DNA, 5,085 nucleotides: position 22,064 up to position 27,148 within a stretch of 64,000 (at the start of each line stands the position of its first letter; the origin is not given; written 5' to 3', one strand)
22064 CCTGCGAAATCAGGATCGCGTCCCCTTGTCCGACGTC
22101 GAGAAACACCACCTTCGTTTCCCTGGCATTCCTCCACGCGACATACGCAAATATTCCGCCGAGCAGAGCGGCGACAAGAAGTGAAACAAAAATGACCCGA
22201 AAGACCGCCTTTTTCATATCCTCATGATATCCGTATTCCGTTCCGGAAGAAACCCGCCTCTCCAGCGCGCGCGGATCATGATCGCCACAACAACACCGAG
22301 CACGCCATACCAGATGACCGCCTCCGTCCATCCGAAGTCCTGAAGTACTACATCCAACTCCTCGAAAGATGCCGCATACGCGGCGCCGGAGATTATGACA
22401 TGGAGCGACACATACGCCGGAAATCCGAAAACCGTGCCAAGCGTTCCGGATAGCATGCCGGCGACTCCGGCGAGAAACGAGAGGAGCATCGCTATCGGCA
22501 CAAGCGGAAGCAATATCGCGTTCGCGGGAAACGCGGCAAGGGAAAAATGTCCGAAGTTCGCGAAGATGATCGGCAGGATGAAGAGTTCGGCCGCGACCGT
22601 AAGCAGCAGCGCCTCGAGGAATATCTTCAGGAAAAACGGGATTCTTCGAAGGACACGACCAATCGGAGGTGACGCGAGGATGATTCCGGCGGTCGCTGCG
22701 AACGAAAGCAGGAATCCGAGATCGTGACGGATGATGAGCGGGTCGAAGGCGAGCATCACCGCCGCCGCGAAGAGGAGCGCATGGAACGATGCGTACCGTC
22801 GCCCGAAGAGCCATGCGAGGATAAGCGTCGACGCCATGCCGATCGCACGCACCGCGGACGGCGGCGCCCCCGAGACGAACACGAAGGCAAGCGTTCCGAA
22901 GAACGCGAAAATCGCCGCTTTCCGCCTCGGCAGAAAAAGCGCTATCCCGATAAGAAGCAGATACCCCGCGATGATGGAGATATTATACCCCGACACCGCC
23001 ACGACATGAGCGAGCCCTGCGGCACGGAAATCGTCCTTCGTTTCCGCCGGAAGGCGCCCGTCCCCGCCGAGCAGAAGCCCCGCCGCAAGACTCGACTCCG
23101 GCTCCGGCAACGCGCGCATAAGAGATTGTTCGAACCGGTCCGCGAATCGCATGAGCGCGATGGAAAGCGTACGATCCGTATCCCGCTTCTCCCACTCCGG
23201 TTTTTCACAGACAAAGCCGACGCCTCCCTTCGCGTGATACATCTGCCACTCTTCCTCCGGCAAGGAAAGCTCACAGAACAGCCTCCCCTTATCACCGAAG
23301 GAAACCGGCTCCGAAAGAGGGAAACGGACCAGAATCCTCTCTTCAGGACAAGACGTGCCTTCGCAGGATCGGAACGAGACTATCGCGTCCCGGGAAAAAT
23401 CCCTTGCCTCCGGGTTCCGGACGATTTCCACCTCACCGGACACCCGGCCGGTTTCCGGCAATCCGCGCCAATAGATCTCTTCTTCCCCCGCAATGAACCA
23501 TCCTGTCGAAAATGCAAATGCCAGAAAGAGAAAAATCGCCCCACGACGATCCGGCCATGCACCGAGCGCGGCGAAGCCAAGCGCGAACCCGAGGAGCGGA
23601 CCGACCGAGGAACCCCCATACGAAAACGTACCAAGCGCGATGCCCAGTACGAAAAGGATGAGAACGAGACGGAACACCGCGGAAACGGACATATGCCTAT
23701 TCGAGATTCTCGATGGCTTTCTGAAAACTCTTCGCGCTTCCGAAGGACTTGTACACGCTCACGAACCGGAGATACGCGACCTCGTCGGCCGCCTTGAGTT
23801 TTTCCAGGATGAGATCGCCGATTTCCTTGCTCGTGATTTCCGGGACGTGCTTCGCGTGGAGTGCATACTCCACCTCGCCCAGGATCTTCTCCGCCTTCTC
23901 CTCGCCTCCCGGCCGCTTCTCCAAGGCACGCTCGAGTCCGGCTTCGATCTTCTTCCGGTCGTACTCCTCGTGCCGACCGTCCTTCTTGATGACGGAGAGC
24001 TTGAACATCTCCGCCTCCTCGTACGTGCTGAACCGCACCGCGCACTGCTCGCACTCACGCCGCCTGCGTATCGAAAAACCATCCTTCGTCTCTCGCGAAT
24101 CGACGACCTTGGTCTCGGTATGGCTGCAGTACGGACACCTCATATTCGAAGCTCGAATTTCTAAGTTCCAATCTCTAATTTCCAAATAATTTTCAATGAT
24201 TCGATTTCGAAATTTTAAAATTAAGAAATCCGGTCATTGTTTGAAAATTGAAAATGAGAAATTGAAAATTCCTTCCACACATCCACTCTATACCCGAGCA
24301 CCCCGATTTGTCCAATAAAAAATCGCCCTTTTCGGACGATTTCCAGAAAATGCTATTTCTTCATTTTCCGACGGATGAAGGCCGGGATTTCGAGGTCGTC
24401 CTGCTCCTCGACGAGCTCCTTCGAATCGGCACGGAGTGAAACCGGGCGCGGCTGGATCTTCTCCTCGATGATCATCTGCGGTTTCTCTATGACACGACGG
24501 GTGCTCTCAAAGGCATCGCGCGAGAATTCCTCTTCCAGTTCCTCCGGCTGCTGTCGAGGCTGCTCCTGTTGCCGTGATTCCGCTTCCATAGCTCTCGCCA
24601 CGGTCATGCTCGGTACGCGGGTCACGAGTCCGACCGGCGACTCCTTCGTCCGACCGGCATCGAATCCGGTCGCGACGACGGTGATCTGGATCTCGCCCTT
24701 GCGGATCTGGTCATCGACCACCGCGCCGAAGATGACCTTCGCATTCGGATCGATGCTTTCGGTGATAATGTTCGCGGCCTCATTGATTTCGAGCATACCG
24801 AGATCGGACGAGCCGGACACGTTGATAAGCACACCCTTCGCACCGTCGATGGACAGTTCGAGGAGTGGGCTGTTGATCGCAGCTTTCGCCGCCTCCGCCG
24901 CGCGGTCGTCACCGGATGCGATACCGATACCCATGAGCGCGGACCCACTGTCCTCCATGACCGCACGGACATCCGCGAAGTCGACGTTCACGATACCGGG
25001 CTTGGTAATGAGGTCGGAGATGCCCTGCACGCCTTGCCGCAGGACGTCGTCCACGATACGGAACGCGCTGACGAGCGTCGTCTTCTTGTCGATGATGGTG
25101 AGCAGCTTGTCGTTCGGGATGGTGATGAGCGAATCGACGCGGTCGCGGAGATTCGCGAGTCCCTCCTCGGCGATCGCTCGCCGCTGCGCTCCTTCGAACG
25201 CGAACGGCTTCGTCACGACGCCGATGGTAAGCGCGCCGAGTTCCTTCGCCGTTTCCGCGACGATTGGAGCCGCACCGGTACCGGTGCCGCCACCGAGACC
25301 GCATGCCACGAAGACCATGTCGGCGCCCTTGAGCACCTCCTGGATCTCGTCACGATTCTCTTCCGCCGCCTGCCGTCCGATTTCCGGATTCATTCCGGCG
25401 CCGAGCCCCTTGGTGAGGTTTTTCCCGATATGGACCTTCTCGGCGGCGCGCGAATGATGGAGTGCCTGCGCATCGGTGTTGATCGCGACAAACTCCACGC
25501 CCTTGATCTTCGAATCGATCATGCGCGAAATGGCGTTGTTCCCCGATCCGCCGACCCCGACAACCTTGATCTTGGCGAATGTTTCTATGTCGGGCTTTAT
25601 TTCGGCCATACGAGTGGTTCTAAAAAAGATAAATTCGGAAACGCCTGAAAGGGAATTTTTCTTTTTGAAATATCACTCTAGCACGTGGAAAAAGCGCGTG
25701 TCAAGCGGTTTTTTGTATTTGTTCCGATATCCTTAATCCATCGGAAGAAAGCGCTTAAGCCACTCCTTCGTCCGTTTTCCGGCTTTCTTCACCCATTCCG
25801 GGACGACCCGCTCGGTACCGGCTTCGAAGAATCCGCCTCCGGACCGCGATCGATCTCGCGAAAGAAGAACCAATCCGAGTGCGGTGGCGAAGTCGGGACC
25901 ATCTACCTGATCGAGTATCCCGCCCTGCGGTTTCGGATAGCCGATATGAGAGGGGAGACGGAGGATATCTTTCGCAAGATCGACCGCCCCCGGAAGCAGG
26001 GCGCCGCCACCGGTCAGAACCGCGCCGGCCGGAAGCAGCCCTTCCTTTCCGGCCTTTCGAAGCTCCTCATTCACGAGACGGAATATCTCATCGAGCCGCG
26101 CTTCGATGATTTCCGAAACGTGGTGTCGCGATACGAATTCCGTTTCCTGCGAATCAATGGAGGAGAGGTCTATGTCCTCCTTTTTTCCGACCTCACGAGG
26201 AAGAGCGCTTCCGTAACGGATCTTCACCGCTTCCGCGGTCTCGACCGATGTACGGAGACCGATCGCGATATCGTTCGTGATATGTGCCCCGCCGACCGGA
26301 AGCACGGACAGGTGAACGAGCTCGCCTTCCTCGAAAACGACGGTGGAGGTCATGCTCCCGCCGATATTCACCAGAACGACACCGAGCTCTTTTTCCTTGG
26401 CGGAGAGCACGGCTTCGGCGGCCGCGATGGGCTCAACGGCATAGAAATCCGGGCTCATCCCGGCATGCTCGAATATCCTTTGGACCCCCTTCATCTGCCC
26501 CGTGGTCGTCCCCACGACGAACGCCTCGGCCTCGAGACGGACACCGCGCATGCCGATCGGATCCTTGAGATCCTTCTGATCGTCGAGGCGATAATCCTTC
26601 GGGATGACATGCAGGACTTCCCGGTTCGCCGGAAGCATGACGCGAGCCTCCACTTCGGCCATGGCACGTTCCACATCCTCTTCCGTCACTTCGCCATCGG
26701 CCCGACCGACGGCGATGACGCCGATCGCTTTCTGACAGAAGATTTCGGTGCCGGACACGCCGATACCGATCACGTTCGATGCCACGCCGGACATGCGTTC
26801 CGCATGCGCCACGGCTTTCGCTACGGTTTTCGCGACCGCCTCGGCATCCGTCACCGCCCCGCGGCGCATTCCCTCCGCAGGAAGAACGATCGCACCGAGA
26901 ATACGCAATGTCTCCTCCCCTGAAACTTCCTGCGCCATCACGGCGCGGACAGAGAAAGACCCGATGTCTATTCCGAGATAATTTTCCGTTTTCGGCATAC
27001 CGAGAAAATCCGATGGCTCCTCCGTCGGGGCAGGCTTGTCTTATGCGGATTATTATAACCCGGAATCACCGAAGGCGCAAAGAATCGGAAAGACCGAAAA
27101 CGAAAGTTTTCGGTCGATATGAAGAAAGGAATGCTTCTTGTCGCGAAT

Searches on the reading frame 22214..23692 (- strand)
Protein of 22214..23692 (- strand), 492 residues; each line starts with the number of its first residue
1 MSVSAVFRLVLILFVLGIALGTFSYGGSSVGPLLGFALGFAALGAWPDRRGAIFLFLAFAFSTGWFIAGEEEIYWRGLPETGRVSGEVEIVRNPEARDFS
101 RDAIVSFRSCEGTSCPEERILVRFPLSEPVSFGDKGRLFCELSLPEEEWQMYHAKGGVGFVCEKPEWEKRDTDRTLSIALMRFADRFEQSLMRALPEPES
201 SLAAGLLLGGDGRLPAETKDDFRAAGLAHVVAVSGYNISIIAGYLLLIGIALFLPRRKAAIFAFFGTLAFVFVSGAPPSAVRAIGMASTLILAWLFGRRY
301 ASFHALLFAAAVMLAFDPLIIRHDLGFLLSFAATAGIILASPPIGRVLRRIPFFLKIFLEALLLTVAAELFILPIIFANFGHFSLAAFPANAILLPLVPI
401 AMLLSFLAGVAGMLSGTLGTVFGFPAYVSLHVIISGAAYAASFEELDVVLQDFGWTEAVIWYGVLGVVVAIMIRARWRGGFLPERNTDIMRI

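Call 77: search_protein_families(library=pfam, proteins=[window:22214-23692:-], max_evalue=0.00001)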
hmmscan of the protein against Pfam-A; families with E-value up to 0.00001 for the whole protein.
window:22214-23692:- (492 aa): 1 family
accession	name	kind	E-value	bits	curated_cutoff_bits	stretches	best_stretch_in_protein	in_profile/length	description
PF03772.21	Competence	-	2.1e-48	165.5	23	1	206-470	1-265/270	Competence protein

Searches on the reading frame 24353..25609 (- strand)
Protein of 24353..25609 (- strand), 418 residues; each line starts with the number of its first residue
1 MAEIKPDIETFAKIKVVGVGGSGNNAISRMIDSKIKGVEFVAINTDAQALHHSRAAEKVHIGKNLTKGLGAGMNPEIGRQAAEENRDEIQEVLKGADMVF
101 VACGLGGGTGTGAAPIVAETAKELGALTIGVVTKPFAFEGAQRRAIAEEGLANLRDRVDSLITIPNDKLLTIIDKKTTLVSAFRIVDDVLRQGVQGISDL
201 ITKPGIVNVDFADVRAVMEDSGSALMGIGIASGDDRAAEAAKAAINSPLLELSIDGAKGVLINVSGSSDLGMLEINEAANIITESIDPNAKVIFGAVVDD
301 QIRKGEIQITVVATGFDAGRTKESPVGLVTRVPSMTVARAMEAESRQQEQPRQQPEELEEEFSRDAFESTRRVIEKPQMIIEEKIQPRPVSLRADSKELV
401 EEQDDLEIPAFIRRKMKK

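Call 77: search_protein_families(library=pfam, proteins=[window:24353-25609:-], max_evalue=0.00001)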
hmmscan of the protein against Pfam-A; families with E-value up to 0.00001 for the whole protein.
window:24353-25609:- (418 aa): 2 families
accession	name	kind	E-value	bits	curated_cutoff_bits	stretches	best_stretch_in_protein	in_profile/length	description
PF00091.31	Tubulin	-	4.3e-51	174.3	33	1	13-174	1-190/190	Tubulin/FtsZ family, GTPase domain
PF12327.13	FtsZ_C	-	1.2e-33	115.7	27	1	222-317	1-95/95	FtsZ family, C-terminal domain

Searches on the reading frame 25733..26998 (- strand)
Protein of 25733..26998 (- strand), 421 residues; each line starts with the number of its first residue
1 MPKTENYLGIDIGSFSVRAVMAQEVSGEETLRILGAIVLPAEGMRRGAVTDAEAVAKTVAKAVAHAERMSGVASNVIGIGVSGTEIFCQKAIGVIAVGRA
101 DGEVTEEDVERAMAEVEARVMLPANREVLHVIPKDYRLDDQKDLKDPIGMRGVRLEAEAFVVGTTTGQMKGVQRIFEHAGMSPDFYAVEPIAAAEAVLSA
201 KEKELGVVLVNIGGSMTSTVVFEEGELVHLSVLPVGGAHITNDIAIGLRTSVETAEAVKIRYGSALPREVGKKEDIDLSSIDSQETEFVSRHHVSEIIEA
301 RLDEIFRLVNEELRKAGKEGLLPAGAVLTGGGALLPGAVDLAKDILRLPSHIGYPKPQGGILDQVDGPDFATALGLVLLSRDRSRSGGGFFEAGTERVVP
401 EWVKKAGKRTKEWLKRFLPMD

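Call 77: search_protein_families(library=pfam, proteins=[window:25733-26998:-], max_evalue=0.00001)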
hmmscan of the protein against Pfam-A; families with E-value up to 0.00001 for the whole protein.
window:25733-26998:- (421 aa): 4 families
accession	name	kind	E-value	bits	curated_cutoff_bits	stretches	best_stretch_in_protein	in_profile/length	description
PF14450.12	FtsA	-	6.2e-39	133.7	31.8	1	208-375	1-127/127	Cell division protein FtsA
PF02491.25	SHS2_FTSA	-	1.2e-22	80.5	25.4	1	83-162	1-78/79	SHS2 domain inserted in FTSA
PF11104.14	PilM_2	-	1.1e-12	48.1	27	1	9-261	1-236/340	Type IV pilus assembly protein PilM;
PF06723.19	MreB_Mbl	-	3.4e-12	46.3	27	1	169-353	109-304/327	MreB/Mbl protein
